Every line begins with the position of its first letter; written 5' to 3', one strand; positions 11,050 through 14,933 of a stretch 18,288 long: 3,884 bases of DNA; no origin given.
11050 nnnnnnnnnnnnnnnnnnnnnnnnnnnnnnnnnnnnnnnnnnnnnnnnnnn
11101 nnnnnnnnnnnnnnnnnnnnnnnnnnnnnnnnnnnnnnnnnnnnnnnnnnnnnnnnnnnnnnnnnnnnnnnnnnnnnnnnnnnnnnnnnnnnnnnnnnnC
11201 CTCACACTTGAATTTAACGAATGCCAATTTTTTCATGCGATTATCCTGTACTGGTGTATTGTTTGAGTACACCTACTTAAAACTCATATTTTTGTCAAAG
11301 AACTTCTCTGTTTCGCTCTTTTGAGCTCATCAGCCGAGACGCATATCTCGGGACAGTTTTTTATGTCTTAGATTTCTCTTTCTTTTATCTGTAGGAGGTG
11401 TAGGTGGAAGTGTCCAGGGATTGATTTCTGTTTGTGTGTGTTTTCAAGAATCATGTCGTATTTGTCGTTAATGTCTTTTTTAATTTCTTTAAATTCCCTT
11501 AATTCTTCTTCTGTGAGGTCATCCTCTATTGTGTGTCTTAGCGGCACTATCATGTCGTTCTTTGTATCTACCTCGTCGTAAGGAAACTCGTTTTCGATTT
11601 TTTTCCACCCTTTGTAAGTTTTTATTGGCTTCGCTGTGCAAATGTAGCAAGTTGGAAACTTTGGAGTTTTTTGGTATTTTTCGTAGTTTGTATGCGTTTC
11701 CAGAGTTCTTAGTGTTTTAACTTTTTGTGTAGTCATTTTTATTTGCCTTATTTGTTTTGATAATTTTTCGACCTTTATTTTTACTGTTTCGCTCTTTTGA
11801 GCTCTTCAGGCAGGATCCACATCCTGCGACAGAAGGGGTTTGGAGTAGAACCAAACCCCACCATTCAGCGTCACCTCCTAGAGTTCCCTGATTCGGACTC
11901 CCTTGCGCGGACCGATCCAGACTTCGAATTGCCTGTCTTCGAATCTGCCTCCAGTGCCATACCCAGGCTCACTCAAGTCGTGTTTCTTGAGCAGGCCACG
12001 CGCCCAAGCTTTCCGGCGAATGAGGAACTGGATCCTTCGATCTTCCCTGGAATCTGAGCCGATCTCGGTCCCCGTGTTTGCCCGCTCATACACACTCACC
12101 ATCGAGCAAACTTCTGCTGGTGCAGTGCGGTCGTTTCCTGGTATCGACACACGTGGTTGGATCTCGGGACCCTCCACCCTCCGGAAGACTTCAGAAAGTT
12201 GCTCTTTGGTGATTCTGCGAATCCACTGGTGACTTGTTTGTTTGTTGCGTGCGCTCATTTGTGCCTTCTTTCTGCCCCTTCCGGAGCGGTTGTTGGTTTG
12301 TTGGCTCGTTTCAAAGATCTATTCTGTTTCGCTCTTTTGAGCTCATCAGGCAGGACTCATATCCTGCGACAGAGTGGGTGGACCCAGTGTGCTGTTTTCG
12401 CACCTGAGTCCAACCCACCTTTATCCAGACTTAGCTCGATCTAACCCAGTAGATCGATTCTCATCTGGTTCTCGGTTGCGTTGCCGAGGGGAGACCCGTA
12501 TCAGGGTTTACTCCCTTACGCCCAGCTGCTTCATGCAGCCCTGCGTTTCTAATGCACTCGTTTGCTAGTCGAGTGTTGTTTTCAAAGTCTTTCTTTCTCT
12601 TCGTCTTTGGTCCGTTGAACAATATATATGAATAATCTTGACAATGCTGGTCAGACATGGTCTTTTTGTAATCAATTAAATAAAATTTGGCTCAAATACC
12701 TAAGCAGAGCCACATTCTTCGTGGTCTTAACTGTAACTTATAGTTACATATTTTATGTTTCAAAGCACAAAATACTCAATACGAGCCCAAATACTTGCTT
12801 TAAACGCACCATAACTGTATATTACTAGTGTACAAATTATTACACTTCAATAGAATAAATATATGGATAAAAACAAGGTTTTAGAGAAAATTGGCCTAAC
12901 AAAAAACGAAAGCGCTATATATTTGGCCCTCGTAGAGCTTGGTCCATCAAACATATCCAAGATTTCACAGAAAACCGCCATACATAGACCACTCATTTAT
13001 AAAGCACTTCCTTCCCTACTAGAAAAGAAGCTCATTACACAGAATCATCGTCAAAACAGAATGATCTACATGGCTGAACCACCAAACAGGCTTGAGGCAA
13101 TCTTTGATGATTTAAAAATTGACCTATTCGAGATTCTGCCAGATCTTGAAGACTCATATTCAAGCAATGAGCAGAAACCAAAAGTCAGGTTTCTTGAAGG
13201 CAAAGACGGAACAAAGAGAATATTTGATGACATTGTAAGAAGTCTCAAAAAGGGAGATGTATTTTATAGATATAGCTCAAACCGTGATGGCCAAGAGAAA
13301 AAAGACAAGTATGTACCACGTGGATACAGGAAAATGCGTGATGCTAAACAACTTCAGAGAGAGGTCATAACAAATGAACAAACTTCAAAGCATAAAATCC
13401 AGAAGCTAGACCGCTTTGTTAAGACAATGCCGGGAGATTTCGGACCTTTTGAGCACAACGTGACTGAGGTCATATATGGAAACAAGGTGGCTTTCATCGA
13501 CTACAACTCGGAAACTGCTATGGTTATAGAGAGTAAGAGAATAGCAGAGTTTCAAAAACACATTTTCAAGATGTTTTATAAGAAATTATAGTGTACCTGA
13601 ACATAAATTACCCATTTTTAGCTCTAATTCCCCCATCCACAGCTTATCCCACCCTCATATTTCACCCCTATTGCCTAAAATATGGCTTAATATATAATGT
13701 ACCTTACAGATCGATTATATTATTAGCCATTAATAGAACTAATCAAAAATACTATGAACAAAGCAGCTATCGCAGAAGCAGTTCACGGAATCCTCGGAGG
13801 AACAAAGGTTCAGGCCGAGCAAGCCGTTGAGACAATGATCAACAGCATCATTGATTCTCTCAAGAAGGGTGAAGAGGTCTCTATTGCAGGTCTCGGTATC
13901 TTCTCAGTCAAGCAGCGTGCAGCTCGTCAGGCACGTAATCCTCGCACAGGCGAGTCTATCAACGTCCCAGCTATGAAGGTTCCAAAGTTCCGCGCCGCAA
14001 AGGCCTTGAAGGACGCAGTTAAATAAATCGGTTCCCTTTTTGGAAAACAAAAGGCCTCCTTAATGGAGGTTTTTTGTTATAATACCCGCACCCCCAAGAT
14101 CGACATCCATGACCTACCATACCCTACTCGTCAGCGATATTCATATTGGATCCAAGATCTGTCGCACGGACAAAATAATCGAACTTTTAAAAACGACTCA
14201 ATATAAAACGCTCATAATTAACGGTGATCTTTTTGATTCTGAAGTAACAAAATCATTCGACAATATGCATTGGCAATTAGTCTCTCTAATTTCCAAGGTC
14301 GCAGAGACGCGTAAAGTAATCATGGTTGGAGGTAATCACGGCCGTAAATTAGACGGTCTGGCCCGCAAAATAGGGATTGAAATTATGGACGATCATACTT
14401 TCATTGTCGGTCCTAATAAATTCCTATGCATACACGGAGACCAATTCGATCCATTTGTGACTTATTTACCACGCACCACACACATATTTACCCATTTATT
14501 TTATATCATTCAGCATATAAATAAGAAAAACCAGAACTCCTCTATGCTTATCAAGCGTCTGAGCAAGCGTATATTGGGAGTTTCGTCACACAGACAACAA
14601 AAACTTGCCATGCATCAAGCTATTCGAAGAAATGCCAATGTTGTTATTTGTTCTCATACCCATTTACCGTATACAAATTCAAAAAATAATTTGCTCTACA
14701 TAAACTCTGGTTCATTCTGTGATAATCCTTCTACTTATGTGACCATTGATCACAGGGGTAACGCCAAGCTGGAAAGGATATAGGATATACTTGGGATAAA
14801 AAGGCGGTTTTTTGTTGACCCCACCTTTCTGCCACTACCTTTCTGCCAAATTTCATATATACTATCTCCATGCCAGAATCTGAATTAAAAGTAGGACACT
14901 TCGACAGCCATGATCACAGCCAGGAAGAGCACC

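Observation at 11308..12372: Three canonical type III hammerhead ribozymes in tandem, same polarity, punctuating an operon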

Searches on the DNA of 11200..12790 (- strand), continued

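Call 58: search_rna_families(source=window, start=12365, end=12790, threshold=evalue, max_evalue=10, show_alignments=3)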
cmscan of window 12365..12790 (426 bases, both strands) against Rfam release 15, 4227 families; matches with E-value up to 10: 3.
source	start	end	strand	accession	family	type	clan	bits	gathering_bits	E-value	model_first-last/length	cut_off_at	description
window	12608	12701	+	RF00328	snoZ161_228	Gene; snRNA; snoRNA; CD-box;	CL00056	15.1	45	6.9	1-93/93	no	Small nucleolar RNA Z161/Z228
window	12642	12734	+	RF04328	snR107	Gene; snRNA; snoRNA; CD-box;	-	14.9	44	4.3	1-118/118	no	Fungal C/D box small nucleolar RNA 107 family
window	12632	12790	+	RF01464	rliA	Gene; sRNA;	-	11.9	50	7.6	1-123/224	3'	Listeria sRNA rliA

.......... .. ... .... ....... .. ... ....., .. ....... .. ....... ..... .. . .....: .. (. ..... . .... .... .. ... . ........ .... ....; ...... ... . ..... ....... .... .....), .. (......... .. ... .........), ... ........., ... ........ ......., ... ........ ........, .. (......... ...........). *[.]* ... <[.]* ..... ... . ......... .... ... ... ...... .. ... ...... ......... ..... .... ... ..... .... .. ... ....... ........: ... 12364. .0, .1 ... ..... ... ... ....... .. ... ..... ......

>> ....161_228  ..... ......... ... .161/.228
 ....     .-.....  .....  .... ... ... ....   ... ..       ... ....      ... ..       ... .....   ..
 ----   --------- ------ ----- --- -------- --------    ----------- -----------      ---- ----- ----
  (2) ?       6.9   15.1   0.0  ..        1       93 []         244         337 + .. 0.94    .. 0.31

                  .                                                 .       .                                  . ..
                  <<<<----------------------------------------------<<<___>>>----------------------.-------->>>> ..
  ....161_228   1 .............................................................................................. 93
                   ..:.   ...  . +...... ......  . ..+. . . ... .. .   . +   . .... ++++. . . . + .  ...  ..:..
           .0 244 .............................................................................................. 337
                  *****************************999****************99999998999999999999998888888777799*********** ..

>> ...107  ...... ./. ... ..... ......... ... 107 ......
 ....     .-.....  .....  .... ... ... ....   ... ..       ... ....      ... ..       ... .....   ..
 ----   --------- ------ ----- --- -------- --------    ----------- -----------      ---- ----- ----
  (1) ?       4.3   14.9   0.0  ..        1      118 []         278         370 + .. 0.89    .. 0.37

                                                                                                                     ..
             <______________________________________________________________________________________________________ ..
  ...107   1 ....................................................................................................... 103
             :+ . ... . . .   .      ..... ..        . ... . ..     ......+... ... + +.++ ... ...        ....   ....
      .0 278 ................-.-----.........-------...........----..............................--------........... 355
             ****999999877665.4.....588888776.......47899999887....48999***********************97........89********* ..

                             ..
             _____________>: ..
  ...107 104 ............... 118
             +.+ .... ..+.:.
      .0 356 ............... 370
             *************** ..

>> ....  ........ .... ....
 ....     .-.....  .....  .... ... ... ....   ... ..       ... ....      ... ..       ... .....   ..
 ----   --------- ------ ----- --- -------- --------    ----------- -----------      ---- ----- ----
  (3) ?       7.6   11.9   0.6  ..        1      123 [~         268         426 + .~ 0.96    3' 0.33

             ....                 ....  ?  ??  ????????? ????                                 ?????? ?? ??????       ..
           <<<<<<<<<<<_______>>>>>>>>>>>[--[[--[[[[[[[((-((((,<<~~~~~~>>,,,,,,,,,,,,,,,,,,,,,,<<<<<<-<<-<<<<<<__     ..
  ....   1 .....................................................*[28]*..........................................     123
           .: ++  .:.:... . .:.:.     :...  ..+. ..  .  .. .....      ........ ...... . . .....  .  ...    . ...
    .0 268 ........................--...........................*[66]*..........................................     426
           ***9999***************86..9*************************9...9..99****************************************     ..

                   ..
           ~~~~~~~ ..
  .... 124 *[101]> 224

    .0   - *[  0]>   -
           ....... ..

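Call 85: build_rna_model(alignment_id=A6)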
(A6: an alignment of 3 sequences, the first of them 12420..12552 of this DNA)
Model R2 built from alignment A6 (3 sequences, 140 columns); structure: RNAalifold consensus.
model positions 137; base pairs 37; branch points 3; effective number of sequences 0.86; information 0.591 bits per position. Calibrated on 0.2 Mb of random sequence (short: E-values are rough).
structure used (alignment columns):
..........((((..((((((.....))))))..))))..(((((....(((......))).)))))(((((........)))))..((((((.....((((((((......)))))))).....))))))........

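Call 87: search_with_rna_model(model_id=R2, sources=[window, L063, L066, L069, L071, L073, L075, L076, L077, L078, L079, L080, L081, L082, L083, L084, L085, L086, L087, L088, L089, L090, L092, L093, L094, L095, L096, L097, L098, L099, L100, L101, L102, L103, L104, L105, L106, L107, L108, L109, L110, L111, L113, L114, L115, L116, L117, L118, L119, L120, L121, L122, L123, L124, L125, L126, L127, L128, L131, L133, L134, L135, L136, L137, L138, L139, L140, L141, L142, L143, L144, L145, L146, L147, L148, L149, L150, L151, L152, L153, L154, L155, L156, L158, L159, L160, L161, L162, L163, L164, L165, L166, L167, L168, L169, L170, L171, L172, L173, L194], max_evalue=1)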
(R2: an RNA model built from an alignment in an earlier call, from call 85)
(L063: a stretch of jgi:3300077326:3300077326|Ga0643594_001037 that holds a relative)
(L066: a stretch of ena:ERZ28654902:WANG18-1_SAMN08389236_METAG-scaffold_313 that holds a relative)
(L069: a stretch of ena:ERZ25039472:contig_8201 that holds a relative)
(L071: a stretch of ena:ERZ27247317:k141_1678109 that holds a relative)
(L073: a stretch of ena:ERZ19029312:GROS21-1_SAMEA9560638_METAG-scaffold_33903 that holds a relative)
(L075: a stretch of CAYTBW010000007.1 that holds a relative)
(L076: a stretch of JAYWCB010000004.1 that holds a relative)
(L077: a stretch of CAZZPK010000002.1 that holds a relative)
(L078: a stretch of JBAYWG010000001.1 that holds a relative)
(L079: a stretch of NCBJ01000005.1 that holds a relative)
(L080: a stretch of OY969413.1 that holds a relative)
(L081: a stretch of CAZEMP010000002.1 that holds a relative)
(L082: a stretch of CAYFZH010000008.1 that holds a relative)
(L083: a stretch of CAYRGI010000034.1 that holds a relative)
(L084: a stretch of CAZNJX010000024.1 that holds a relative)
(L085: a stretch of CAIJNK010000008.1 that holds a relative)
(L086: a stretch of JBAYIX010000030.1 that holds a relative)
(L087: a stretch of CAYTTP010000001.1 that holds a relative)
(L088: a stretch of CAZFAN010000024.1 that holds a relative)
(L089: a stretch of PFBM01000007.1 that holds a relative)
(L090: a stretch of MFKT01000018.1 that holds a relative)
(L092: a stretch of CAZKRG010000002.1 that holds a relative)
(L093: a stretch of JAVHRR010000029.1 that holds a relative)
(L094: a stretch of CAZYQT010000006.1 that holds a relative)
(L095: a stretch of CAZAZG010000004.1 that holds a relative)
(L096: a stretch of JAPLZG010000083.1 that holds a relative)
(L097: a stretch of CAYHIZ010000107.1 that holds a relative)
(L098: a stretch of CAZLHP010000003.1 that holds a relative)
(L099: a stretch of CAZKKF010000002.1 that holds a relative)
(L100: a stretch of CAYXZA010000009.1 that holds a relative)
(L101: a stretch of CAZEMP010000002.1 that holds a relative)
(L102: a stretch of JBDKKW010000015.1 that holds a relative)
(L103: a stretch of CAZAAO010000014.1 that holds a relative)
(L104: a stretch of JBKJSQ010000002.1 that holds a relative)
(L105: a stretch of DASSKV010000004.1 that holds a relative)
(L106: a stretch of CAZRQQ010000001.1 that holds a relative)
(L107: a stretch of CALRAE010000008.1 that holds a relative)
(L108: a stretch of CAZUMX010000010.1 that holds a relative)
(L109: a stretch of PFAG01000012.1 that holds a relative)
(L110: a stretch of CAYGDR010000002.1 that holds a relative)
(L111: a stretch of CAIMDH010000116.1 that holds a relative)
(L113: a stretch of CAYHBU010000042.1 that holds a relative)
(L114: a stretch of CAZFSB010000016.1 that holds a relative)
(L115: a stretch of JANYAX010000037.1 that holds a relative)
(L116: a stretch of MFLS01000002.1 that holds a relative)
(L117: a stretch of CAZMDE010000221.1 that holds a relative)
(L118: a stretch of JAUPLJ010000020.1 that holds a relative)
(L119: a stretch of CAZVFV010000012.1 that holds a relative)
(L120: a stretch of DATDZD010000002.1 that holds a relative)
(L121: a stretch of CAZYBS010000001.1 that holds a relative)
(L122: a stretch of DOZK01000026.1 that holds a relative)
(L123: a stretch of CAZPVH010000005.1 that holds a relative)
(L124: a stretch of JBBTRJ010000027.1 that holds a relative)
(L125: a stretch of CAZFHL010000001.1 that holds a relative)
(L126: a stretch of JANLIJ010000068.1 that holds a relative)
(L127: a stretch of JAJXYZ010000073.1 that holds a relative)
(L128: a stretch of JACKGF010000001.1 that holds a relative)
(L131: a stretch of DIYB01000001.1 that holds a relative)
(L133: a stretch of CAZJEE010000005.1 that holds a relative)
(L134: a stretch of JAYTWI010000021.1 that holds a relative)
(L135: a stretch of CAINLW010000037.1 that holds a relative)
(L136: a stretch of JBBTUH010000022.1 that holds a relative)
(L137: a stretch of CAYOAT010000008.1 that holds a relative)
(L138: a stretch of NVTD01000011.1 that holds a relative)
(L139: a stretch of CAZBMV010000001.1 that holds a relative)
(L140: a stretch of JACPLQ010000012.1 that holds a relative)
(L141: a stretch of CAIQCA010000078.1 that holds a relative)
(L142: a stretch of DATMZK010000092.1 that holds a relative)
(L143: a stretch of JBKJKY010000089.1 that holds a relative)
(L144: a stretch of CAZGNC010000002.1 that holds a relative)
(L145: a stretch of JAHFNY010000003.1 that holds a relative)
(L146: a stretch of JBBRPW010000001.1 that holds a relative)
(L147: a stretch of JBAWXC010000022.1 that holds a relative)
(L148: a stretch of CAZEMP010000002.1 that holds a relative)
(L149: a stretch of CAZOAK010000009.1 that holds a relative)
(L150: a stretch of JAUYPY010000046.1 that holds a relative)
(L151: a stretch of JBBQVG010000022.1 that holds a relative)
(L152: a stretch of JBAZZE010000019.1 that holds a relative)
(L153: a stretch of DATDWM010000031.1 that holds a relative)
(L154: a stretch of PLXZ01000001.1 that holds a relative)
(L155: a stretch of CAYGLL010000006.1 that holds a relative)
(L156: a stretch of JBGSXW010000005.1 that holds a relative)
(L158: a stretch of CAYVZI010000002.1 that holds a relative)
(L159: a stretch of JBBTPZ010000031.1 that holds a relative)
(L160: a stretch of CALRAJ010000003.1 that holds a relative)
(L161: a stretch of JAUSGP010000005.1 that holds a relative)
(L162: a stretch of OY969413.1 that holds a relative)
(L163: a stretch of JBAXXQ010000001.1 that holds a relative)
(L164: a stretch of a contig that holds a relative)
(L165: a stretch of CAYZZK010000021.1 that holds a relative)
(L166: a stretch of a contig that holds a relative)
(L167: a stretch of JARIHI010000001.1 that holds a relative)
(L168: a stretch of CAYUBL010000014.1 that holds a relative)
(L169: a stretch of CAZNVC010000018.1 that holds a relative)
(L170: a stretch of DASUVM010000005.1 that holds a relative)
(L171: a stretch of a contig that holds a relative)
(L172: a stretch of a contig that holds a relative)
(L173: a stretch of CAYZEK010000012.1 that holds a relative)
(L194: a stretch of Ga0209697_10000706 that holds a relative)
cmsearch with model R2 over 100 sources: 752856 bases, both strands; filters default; matches with E-value up to 1: 4.
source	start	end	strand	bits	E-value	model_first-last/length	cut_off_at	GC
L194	1285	1421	+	164.1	2.7e-43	1-137/137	no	0.53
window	12418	12554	-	163.9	3.2e-43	1-137/137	no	0.53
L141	2621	2756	-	148.4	6.4e-39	1-137/137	no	0.55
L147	5450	5610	-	22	0.0012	1-137/137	no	0.53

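Call 88: search_with_rna_model(model_id=R2, source=L147, max_evalue=1, show_alignments=1)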
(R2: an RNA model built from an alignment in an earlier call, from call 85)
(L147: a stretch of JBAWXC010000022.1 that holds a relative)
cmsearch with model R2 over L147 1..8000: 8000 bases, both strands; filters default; matches with E-value up to 1: 1.
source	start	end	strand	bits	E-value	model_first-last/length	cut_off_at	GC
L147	5450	5610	-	22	1.3e-05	1-137/137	no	0.53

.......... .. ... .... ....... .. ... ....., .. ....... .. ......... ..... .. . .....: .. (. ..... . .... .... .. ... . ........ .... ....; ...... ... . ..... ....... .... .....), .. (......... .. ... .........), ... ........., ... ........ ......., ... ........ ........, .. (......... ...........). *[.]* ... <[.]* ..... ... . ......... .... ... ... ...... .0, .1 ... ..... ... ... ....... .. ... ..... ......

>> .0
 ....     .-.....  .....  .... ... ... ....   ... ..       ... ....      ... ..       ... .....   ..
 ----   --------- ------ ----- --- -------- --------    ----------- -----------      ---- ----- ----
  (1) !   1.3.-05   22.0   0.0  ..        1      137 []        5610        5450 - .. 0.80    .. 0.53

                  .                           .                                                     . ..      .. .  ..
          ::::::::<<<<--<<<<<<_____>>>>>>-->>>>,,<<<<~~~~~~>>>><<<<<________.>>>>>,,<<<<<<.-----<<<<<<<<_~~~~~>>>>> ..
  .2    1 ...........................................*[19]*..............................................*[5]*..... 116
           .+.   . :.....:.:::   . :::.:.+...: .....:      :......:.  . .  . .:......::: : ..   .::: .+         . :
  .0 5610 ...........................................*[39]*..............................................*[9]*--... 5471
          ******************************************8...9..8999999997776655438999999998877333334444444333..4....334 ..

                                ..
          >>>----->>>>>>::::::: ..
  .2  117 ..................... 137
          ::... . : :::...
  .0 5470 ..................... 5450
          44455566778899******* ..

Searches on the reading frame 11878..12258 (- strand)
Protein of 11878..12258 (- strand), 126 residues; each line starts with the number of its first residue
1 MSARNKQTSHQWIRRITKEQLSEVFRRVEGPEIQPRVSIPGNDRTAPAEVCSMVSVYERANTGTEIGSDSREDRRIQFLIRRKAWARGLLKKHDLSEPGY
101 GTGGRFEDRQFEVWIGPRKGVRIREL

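Call 10: search_protein_families(library=pfam, max_evalue=0.1, proteins=[window:11878-12258:-])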
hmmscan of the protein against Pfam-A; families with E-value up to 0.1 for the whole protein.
window:11878-12258:- (126 aa): 0 families

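Call 11: search_protein_families(library=phrogs, max_evalue=0.1, proteins=[window:11878-12258:-])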
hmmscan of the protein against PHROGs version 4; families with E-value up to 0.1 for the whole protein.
window:11878-12258:- (126 aa): 0 families

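Call 12: search_protein_families(library=padloc, max_evalue=0.1, proteins=[window:11878-12258:-])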
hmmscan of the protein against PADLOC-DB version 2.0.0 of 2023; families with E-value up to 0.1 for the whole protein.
window:11878-12258:- (126 aa): 0 families

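Call 29: find_homologous_proteins(query=window:11878-12258:-)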
Query window:11878-12258:- (126 aa): 1 proteins with E <= 0.001 among 8 candidates.
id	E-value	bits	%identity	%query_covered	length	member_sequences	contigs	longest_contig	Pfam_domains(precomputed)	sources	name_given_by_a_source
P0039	3.2e-78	278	100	100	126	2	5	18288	-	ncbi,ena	-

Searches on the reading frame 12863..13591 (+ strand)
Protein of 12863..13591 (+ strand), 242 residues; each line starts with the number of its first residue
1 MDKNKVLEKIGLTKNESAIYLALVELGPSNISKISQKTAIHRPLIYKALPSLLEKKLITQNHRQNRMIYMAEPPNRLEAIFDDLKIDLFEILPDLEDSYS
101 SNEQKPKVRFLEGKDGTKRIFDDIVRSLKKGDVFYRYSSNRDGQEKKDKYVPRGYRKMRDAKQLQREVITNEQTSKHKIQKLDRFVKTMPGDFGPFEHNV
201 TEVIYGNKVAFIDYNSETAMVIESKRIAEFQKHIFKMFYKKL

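Call 10: search_protein_families(library=pfam, max_evalue=0.1, proteins=[window:12863-13591:+])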
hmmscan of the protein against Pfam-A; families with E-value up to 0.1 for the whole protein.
window:12863-13591:+ (242 aa): 4 families
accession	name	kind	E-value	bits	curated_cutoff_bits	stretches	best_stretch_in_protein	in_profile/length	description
PF01978.25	TrmB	-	2.3e-14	53.4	25.6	1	7-74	1-67/68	Sugar-specific transcriptional regulator TrmB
PF05791.16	Bacillus_HBL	-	0.0094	16.2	29.1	1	160-203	106-149/177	Bacillus haemolytic enterotoxin (HBL)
PF24409.1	wHTH-PRTase_assc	-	0.015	15.7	27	0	19-63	2-46/83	wHTH-PRTase associated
PF00479.28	G6PD_N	-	0.025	15.7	22.1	0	40-85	82-127/183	Glucose-6-phosphate dehydrogenase, NAD binding domain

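Call 11: search_protein_families(library=phrogs, max_evalue=0.1, proteins=[window:12863-13591:+])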
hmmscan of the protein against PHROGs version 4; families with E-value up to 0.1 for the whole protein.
window:12863-13591:+ (242 aa): 4 families
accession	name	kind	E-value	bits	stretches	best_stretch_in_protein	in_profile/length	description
phrog_5978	-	unknown function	0.0042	17.2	1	5-69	287-352/364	-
phrog_12156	-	DNA, RNA and nucleotide metabolism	0.021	14.5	1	8-71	416-480/485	DNA helicase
phrog_15295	-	unknown function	0.053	14.3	1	170-224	8-62/260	-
phrog_3502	-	unknown function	0.083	14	0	30-72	72-115/131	-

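Call 12: search_protein_families(library=padloc, max_evalue=0.1, proteins=[window:12863-13591:+])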
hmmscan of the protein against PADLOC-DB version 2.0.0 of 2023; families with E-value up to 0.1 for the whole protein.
window:12863-13591:+ (242 aa): 6 families
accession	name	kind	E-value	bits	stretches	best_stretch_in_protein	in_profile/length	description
PDLC01268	CasR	-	0.00024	19.1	1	11-68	121-174/179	"CAS-I,CAS-II,CAS-III,CAS-IV,CAS-V,CAS-VI; associated_signaling"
PDLC01434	CasR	-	0.0011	16.9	1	11-67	125-180/191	"CAS-I,CAS-II,CAS-III,CAS-IV,CAS-V,CAS-VI; associated_signaling"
PDLC01438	Csa3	-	0.0041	15.2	1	18-183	152-244/305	"CAS-I,CAS-II,CAS-III,CAS-IV,CAS-V,CAS-VI; associated_signaling"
PDLC01863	CARF3--CARF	-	0.0065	14.2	1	30-66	134-170/182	-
PDLC01849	CARF3--CARF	-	0.0073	14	1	10-62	134-185/197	-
PDLC01858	CARF3--CARF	-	0.0098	13.8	1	5-66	135-195/204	-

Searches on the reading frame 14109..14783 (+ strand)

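Call 10: search_protein_families(library=pfam, max_evalue=0.1, proteins=[window:14109-14783:+])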
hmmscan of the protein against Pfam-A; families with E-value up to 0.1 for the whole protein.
window:14109-14783:+ (224 aa): 2 families
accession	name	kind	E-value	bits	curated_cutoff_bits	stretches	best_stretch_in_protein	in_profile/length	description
PF12850.12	Metallophos_2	-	2.3e-12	47.6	27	1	6-214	4-150/154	Calcineurin-like phosphoesterase superfamily domain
PF00149.33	Metallophos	-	2.1e-09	38.5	21.5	1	5-186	3-190/191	Calcineurin-like phosphoesterase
